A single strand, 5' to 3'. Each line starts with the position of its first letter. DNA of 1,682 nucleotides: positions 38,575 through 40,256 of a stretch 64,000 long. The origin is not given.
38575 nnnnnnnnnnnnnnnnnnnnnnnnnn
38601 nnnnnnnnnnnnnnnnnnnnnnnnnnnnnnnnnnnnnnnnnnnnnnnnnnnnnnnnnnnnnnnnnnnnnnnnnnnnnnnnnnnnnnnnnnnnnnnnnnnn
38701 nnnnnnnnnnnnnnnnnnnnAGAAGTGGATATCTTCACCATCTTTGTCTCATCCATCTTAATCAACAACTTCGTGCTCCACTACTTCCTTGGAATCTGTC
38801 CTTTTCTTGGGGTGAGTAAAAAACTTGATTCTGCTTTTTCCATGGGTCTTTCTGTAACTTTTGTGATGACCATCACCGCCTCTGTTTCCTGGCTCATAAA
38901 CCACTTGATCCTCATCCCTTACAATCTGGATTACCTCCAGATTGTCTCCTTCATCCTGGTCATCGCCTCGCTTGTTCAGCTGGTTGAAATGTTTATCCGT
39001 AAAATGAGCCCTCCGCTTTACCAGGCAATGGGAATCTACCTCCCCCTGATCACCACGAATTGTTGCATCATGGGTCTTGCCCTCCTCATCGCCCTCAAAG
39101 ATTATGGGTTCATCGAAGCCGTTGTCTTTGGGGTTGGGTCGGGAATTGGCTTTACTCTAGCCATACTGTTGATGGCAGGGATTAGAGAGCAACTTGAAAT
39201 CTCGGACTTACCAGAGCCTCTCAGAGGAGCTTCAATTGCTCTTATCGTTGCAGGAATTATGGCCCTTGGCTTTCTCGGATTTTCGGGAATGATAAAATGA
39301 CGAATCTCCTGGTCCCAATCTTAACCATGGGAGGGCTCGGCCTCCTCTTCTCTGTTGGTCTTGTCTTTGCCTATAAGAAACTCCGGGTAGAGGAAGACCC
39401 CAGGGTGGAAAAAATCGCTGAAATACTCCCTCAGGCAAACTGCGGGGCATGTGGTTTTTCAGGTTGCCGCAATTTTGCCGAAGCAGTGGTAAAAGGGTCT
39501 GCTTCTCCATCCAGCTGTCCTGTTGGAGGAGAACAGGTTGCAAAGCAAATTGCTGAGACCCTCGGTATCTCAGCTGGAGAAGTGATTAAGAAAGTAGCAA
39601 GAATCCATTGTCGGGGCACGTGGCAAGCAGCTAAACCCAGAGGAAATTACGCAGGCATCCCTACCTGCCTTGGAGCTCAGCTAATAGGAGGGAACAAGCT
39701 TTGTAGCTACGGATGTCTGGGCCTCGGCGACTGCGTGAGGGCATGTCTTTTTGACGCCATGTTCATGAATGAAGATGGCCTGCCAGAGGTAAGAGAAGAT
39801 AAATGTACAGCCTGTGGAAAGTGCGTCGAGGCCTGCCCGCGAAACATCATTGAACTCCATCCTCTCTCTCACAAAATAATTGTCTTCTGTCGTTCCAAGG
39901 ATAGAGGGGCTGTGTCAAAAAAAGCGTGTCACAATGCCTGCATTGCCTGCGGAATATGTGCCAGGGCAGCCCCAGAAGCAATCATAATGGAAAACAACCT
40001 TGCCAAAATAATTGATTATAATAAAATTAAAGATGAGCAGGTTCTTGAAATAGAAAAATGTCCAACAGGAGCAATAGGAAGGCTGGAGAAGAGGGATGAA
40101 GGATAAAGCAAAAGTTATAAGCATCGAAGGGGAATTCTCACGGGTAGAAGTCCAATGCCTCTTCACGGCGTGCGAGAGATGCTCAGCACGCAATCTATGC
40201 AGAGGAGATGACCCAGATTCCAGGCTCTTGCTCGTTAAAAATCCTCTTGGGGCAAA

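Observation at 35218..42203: Nine-gene rnfCDGEAB-rseC-orf244-apbE operon with every junction translationally coupled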

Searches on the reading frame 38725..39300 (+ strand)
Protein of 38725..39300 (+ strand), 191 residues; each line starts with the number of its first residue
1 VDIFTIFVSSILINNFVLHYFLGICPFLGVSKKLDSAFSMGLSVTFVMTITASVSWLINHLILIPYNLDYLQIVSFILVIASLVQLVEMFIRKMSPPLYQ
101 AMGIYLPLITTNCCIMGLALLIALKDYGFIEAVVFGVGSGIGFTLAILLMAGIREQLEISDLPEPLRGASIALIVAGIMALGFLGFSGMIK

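Call 3: search_protein_families(library=pfam, proteins=[window:38725-39300:+], max_evalue=0.01)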
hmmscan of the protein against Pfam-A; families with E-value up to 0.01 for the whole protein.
window:38725-39300:+ (191 aa): 1 family
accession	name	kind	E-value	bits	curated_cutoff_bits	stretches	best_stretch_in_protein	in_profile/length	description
PF02508.19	Rnf-Nqr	-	1.9e-62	210.8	23.8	1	4-190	2-174/174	Rnf-Nqr subunit, membrane protein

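Call 4: search_protein_families(library=ncbifam, proteins=[window:38725-39300:+], max_evalue=0.01)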
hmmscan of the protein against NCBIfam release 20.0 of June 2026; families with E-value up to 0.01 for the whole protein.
window:38725-39300:+ (191 aa): 11 families
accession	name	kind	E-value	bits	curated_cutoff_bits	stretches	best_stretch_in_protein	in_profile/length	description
TIGR01943.1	rnfA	subfamily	4.5e-79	265.3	229.3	1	1-190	1-190/190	RnfABCDGE type electron transport complex subunit A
NF003481.0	PRK05151.1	equivalog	9.8e-72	241.2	240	1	2-191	3-192/193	electron transport complex subunit RsxA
NF041835.1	rnfA_Methano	equivalog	2.3e-61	207.6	300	1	3-189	6-192/195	Rnf electron transport complex subunit RnfA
TIGR01940.1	nqrE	equivalog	1.1e-59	202.2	247.55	1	2-189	2-199/200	NADH:ubiquinone reductase (Na(+)-transporting) subunit E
NF002200.0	PRK01061.1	equivalog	4.8e-49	167.2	351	1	2-189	10-209/250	Na(+)-translocating NADH-quinone reductase subunit E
NF009108.0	PRK12456.1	equivalog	3.7e-45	154.5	398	1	4-189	6-197/199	Na(+)-translocating NADH-quinone reductase subunit E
NF009070.0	PRK12405.1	subfamily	2.4e-30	105.4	184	1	3-157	4-152/231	electron transport complex subunit RsxE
TIGR01948.1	rnfE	subfamily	2.9e-28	98.8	213.4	1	6-158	3-149/196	RnfABCDGE type electron transport complex subunit E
NF006777.0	PRK09292.1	equivalog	2e-22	80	235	1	6-158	10-156/209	NADH:ubiquinone reductase (Na(+)-transporting) subunit D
NF041839.1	rnfE_Methano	equivalog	5.7e-21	75.3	350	1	4-159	3-152/203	Rnf electron transport complex subunit RnfE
TIGR01939.1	nqrD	equivalog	2.6e-20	73.1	244.85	1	5-158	8-155/207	NADH:ubiquinone reductase (Na(+)-transporting) subunit D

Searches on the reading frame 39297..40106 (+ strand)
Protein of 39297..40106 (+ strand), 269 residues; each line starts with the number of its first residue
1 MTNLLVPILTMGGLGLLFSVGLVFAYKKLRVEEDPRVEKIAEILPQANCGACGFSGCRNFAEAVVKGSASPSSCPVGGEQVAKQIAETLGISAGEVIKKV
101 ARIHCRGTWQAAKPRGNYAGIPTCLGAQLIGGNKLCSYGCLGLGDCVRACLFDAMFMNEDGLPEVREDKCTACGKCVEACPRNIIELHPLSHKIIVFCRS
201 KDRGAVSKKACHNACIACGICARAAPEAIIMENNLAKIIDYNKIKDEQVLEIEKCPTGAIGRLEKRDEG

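Call 3: search_protein_families(library=pfam, proteins=[window:39297-40106:+], max_evalue=0.01)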
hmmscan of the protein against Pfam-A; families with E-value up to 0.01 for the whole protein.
window:39297-40106:+ (269 aa): 15 families
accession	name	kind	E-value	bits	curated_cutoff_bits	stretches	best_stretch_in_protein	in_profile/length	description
PF04060.18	FeS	-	1.6e-15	57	23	1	44-76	1-33/33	Putative Fe-S cluster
PF12838.12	Fer4_7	-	2.6e-08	34.6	27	2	140-184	2-52/52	4Fe-4S dicluster domain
PF00037.32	Fer4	-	1.1e-07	31.8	21.1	1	164-186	2-24/24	4Fe-4S binding domain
PF14697.11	Fer4_21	-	2.5e-07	31.2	35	1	140-187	8-59/59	4Fe-4S dicluster domain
PF13187.11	Fer4_9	-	2.7e-07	31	27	1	140-184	2-51/52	4Fe-4S dicluster domain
PF12837.12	Fer4_6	-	1.8e-06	28.1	25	1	163-185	2-24/24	4Fe-4S binding domain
PF13237.11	Fer4_10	-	4.8e-05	23.6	25.5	1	140-181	9-53/53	4Fe-4S dicluster domain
PF12797.12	Fer4_2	-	6.1e-05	23.2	24.5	1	163-181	3-21/22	4Fe-4S binding domain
PF13370.11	Fer4_13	-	0.00025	22.1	24.5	1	213-261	4-57/58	4Fe-4S single cluster domain of Ferredoxin I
PF13534.11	Fer4_17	-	0.00028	21.8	22.2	1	169-227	1-58/61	4Fe-4S dicluster domain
PF25160.1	LdpA_Fe-S-bd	-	0.00049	20.3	27.6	1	146-188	9-46/49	LdpA Fe-S cluster-binding domain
PF13484.11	Fer4_16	-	0.00066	20.9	30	1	169-224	1-62/66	4Fe-4S double cluster binding domain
PF13459.11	Fer4_15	-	0.00066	20.8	22.4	0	213-260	6-64/66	4Fe-4S single cluster domain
PF13183.11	Fer4_8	-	0.0028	18.6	27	1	168-184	52-68/68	4Fe-4S dicluster domain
PF12800.12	Fer4_4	-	0.0031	18.2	24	1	168-182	2-16/17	4Fe-4S binding domain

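Call 4: search_protein_families(library=ncbifam, proteins=[window:39297-40106:+], max_evalue=0.01)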
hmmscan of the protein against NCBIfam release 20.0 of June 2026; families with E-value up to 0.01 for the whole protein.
window:39297-40106:+ (269 aa): 66 families (the best 25 are shown)
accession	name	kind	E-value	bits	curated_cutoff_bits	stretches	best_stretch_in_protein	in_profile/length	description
NF005504.0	PRK07118.1-3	equivalog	1.8e-77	260.6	437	1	2-262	2-267/293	Fe-S cluster domain-containing protein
NF041836.1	rnfB_Methano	equivalog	5.2e-68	229.4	445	1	4-260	7-262/265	Rnf electron transport complex subunit RnfB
NF005503.0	PRK07118.1-2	equivalog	2.9e-66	223.7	252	1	5-244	3-243/292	RnfABCDGE type electron transport complex subunit B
NF005505.0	PRK07118.1-4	equivalog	1.4e-65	221.4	378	1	5-260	8-262/265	Fe-S cluster domain-containing protein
NF005506.0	PRK07118.1-5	equivalog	2.5e-62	210.9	388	1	4-259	5-261/279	Fe-S cluster domain-containing protein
TIGR01944.1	rnfB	subfamily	2.7e-32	111.9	68.7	2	4-97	4-96/190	RnfABCDGE type electron transport complex subunit B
NF003475.0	PRK05113.1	equivalog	4.5e-31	108.2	203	2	1-98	1-97/190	electron transport complex subunit RsxB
NF006446.0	PRK08764.1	equivalog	1.1e-19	70.7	220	2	35-95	7-67/139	Rnf electron transport complex subunit RnfB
NF005415.0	PRK06991.1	equivalog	1.3e-18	67.6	281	2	37-91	8-62/284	electron transport complex subunit RsxB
TIGR04105.1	FeFe_hydrog_B1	subfamily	9.3e-08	31.2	450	1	139-241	115-217/462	monomeric [FeFe] hydrogenase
NF041715.1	arsenate_red_ArrB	equivalog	1.1e-07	31.7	450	1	145-187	64-106/233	arsenate respiratory reductase iron-sulfur subunit ArrB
NF003195.0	PRK04165.1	equivalog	1.5e-07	30.7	306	1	40-88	8-56/450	acetyl-CoA decarbonylase/synthase complex subunit gamma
TIGR03294.1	FrhG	equivalog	3.2e-07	30.3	245.5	1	95-185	131-220/228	coenzyme F420 hydrogenase subunit gamma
NF045874.1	Vhu_polyferre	exception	3.4e-07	29.3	600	1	139-260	129-243/381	F420-non-reducing hydrogenase associated-polyferredoxin VhuB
NF007202.0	PRK09623.1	equivalog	6.4e-07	29.7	166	1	143-187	56-100/105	3-methyl-2-oxobutanoate dehydrogenase subunit delta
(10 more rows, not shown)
